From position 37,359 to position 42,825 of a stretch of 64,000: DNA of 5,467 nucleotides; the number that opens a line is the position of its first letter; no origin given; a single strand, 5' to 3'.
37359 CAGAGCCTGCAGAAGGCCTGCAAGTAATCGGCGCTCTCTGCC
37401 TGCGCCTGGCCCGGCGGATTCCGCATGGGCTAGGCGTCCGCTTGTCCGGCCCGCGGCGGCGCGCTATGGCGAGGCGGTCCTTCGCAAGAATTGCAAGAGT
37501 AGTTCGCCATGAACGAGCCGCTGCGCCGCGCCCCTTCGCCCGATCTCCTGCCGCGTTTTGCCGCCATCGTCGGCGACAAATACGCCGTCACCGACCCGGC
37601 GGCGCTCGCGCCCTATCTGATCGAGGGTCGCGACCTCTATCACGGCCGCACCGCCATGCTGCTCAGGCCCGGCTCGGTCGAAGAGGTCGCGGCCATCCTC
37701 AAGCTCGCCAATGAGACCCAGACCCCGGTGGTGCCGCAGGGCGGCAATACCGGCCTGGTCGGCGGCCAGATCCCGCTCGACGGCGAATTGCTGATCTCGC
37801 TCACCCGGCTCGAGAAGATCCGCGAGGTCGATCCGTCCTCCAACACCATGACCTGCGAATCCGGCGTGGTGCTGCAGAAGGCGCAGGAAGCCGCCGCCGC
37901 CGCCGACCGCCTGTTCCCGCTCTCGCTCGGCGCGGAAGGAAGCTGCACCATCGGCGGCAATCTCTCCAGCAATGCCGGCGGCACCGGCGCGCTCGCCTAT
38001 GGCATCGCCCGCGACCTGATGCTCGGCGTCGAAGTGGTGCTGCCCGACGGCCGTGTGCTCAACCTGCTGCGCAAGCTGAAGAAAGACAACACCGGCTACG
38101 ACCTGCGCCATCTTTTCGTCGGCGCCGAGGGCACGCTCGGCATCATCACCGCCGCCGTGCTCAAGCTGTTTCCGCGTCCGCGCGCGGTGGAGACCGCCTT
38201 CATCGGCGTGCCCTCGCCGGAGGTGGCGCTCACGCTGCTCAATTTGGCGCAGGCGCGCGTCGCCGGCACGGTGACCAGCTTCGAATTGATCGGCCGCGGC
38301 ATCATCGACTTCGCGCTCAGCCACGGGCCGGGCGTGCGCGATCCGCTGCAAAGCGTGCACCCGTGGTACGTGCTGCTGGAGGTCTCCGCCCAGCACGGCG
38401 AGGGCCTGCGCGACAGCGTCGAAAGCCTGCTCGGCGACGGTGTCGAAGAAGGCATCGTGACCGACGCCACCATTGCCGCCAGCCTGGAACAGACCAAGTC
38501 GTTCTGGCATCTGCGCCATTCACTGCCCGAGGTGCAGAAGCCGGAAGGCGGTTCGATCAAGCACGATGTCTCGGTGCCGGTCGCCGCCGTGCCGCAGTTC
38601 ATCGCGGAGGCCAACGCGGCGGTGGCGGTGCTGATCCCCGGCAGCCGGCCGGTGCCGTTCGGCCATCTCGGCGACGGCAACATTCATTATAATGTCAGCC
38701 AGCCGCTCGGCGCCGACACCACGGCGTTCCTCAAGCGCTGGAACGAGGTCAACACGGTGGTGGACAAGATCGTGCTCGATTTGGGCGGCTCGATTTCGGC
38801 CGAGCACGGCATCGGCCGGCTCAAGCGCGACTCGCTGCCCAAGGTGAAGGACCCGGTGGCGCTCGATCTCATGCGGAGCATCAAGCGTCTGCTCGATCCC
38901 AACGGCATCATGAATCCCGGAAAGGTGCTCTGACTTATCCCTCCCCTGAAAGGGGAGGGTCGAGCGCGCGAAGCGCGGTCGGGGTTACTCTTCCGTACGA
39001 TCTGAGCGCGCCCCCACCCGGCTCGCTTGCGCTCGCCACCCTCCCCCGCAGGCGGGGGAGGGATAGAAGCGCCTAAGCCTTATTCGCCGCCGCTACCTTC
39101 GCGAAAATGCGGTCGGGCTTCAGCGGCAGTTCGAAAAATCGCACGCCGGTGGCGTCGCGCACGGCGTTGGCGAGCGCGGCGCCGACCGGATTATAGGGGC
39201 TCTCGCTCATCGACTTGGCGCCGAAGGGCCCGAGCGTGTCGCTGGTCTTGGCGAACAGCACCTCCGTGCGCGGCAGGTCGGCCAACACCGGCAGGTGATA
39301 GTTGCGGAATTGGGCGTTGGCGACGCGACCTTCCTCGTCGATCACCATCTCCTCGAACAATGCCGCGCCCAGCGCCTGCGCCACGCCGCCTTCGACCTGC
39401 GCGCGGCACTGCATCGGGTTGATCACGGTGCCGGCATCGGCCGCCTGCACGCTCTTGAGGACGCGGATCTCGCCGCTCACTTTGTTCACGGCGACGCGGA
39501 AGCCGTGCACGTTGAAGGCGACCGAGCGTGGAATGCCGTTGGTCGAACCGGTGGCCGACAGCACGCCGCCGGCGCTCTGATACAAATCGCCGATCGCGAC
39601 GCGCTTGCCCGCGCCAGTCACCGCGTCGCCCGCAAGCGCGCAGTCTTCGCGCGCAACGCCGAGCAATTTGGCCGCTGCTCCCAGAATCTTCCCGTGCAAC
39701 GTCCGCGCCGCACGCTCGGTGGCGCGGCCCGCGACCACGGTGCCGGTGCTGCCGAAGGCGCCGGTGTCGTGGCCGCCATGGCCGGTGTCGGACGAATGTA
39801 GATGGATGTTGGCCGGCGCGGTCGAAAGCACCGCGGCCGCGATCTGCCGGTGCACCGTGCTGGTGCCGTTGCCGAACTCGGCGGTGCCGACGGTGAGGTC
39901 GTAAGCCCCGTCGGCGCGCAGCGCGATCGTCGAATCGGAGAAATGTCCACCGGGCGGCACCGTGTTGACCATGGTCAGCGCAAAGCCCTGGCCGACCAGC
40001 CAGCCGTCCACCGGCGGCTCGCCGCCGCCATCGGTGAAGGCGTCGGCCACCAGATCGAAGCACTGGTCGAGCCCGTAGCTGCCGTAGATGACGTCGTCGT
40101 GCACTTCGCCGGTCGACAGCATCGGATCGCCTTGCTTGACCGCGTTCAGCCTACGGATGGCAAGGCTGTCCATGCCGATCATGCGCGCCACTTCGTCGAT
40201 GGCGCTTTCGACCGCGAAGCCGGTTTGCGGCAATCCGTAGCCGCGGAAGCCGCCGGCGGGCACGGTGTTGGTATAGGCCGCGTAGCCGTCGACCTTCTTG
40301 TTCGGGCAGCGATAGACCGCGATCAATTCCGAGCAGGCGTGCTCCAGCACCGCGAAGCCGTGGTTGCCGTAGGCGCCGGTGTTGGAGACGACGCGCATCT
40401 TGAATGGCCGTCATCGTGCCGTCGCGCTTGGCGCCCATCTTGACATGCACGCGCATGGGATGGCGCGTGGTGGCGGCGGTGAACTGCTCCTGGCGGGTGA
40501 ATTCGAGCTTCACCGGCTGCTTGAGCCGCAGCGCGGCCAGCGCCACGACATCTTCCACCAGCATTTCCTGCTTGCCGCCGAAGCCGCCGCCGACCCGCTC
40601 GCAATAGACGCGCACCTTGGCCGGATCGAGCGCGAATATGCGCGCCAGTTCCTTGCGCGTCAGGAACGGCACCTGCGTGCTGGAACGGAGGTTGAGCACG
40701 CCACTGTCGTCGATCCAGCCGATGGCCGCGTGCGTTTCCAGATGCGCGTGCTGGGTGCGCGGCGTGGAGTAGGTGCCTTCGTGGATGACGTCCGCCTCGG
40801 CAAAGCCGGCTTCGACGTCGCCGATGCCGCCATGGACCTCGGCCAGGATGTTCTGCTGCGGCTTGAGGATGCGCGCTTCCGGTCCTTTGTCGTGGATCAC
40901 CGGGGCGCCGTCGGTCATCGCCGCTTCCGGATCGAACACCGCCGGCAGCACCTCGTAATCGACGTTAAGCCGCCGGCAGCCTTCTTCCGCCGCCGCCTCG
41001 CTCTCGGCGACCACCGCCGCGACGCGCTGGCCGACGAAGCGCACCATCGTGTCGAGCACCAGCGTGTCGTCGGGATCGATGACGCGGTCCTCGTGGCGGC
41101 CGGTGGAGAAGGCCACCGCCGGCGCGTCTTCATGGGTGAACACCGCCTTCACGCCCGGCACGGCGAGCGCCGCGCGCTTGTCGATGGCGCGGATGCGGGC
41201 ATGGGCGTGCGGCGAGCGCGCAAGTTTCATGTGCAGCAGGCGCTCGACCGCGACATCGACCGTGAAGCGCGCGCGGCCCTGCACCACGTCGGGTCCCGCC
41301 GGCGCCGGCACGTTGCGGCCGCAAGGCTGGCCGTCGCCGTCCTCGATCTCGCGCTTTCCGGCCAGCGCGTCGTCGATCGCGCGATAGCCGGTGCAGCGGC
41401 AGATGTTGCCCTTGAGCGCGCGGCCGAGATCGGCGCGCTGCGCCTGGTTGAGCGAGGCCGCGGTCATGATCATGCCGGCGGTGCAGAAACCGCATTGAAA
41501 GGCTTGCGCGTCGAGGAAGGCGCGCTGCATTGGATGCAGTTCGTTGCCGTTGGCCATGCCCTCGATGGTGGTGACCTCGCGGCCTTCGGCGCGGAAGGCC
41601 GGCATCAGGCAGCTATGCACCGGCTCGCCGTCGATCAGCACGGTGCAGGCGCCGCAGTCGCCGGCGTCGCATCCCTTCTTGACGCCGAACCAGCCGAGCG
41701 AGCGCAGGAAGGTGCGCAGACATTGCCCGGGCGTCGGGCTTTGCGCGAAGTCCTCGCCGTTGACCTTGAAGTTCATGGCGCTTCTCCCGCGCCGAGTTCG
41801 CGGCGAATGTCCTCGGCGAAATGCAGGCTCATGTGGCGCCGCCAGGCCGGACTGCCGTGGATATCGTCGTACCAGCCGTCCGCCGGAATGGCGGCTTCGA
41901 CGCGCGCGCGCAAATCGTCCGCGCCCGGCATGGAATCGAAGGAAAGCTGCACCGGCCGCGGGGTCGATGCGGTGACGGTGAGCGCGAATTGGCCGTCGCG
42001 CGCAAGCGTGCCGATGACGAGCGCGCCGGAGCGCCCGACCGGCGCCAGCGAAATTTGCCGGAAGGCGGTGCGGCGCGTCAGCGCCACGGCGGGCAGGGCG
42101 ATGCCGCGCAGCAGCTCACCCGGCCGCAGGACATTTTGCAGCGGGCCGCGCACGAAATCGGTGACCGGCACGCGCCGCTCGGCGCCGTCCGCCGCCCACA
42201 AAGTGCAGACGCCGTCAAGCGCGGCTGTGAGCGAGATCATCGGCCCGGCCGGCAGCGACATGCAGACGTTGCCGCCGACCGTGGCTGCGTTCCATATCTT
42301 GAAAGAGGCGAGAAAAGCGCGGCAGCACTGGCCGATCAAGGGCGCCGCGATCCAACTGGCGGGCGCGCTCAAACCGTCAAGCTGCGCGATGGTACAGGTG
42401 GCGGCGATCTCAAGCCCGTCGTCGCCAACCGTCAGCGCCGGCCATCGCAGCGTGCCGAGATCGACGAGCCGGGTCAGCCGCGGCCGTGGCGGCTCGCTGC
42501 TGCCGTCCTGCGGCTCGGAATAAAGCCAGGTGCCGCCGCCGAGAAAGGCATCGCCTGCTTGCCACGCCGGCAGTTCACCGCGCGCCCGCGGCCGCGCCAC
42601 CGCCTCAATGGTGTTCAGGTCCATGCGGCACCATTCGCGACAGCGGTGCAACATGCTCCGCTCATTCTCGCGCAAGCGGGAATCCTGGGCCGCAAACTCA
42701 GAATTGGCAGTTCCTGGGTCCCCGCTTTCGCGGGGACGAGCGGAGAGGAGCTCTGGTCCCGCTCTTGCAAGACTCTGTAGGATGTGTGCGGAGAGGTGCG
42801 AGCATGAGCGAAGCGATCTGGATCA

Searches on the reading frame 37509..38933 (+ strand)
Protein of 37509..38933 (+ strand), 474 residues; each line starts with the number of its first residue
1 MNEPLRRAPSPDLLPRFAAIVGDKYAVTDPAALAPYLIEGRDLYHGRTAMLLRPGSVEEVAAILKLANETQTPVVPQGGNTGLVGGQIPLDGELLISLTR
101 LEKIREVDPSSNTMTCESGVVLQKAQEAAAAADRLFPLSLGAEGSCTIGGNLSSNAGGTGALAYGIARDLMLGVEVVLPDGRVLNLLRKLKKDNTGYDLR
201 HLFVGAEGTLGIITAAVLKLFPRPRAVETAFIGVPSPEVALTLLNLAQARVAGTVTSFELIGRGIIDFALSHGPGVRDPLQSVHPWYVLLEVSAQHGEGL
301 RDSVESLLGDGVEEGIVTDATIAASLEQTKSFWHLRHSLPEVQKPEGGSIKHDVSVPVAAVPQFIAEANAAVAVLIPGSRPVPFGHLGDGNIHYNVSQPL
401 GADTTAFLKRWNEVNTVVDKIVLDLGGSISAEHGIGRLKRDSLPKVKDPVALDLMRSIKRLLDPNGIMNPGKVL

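Call 56: search_protein_families(library=pfam, proteins=[window:37509-38933:+], max_evalue=0.00001)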
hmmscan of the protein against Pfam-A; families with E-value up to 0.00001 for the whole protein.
window:37509-38933:+ (474 aa): 2 families
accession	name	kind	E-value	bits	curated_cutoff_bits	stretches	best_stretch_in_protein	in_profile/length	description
PF02913.24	FAD-oxidase_C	-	4.3e-50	171.2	21.2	1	224-473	2-248/248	FAD linked oxidases, C-terminal domain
PF01565.28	FAD_binding_4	-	8.5e-37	126.4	26.4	1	50-186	3-138/139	FAD binding domain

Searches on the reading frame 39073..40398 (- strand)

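Call 56: search_protein_families(library=pfam, proteins=[window:39073-40398:-], max_evalue=0.00001)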
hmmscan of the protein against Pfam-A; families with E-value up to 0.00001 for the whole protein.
window:39073-40398:- (441 aa): 2 families
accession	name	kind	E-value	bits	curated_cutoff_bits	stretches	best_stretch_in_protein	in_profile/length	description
PF20256.3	MoCoBD_2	-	4.8e-53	180.9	27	1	134-376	24-283/283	Molybdopterin cofactor-binding domain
PF02738.23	MoCoBD_1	-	2.8e-26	92.6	27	1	1-86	159-244/244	Molybdopterin cofactor-binding domain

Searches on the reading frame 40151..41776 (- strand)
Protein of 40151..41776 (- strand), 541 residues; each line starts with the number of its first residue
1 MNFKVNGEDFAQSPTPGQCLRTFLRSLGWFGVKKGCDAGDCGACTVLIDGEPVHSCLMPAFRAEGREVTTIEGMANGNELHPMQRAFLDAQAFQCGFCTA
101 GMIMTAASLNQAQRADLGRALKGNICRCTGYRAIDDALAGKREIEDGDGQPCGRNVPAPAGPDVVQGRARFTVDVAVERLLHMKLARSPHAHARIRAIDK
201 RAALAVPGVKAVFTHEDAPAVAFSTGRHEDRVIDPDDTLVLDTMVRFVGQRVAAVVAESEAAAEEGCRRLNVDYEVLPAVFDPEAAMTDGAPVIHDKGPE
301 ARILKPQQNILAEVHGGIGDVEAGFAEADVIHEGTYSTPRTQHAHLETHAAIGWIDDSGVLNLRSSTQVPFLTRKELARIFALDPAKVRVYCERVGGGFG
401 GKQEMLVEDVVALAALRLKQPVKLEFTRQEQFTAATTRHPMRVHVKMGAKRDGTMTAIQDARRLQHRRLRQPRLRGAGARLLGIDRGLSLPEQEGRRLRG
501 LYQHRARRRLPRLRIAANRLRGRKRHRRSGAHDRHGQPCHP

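Call 56: search_protein_families(library=pfam, proteins=[window:40151-41776:-], max_evalue=0.00001)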
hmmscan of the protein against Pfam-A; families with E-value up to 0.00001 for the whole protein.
window:40151-41776:- (541 aa): 3 families
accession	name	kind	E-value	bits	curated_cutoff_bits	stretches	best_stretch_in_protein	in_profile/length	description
PF02738.23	MoCoBD_1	-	2.9e-48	164.5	27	1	307-459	6-158/244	Molybdopterin cofactor-binding domain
PF01315.27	Ald_Xan_dh_C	-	1.5e-25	90.1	31.3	1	166-278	1-110/110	Aldehyde oxidase and xanthine dehydrogenase, a/b hammerhead domain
PF01799.25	Fer2_2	-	2.5e-25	88.8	30.3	1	70-138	1-74/75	[2Fe-2S] binding domain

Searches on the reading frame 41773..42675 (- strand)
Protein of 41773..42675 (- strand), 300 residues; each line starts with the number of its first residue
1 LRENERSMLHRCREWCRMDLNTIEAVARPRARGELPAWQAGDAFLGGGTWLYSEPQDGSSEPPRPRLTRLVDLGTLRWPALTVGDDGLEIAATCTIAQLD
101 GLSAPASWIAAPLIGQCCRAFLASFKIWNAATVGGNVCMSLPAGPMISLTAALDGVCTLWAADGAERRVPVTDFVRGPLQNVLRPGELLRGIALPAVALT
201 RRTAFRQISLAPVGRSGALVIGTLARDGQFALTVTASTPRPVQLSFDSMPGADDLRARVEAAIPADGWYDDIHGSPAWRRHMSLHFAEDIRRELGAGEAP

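Call 56: search_protein_families(library=pfam, proteins=[window:41773-42675:-], max_evalue=0.00001)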
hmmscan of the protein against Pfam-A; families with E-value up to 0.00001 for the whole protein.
window:41773-42675:- (300 aa): 1 family
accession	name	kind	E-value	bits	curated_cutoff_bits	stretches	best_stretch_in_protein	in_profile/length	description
PF00941.27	FAD_binding_5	-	9.5e-17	61.8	27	1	45-196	27-169/170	FAD binding domain in molybdopterin dehydrogenase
